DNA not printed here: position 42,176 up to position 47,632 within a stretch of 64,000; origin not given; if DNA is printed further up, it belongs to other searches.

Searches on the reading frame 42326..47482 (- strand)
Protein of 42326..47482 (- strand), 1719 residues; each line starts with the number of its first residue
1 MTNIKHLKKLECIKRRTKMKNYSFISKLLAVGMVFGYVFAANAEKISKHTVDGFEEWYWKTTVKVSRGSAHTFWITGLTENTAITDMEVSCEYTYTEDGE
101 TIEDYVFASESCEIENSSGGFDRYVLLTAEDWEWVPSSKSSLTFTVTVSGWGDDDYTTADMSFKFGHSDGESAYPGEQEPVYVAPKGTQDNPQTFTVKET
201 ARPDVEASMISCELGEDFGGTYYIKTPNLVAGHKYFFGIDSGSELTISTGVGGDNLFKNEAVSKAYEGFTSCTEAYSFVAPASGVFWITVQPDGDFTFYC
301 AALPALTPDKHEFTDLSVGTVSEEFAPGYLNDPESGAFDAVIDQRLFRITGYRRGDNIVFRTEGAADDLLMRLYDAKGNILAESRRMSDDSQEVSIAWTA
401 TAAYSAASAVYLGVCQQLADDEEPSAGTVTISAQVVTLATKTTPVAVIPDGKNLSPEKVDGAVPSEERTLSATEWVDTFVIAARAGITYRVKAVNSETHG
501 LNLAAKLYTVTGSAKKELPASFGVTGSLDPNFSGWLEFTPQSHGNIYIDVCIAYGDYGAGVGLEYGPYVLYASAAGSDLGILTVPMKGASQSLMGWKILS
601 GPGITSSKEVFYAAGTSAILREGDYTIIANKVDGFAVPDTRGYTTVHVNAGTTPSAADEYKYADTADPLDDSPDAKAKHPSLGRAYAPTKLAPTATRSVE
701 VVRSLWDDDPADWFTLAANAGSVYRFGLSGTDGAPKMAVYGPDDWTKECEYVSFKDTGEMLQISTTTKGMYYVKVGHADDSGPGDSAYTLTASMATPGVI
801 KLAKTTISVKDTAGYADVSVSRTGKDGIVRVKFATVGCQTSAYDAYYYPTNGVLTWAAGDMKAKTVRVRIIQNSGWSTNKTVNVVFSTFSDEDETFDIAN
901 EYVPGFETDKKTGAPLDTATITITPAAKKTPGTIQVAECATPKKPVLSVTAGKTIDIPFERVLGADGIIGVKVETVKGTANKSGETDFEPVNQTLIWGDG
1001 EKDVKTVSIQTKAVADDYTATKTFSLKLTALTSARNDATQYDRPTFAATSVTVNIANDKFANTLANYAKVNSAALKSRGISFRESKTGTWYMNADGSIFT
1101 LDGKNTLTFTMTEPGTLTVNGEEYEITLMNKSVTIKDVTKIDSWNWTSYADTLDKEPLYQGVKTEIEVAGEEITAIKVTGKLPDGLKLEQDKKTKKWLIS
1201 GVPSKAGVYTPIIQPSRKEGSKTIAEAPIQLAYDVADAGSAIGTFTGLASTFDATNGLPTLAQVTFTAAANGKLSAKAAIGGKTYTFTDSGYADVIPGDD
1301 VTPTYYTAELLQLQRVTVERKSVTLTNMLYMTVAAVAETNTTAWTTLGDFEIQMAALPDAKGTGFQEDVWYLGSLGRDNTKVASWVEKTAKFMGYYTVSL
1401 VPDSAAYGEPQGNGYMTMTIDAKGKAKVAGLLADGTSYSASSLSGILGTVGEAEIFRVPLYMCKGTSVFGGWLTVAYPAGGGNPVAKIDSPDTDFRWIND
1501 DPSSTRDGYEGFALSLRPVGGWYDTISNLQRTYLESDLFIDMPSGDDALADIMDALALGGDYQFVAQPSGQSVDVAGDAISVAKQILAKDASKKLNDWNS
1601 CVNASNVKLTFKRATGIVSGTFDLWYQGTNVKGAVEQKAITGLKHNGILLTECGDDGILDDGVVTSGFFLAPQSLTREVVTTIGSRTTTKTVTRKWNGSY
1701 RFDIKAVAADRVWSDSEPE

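Call 8: search_protein_families(library=pfam, proteins=[window:42326-47482:-], max_evalue=0.1)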
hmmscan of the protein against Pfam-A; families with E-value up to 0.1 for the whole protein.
window:42326-47482:- (1719 aa): 2 families
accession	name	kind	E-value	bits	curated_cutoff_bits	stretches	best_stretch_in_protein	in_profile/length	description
PF03160.20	Calx-beta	-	3.9e-13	49.9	27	2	797-892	5-100/119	Calx-beta domain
PF04151.21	PPC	-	0.0086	17.4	25.9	0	712-775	3-68/70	Bacterial pre-peptidase C-terminal domain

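Call 9: search_protein_families(library=ncbifam, proteins=[window:42326-47482:-], max_evalue=0.1)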
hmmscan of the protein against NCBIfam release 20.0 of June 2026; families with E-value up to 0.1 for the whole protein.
window:42326-47482:- (1719 aa): 0 families
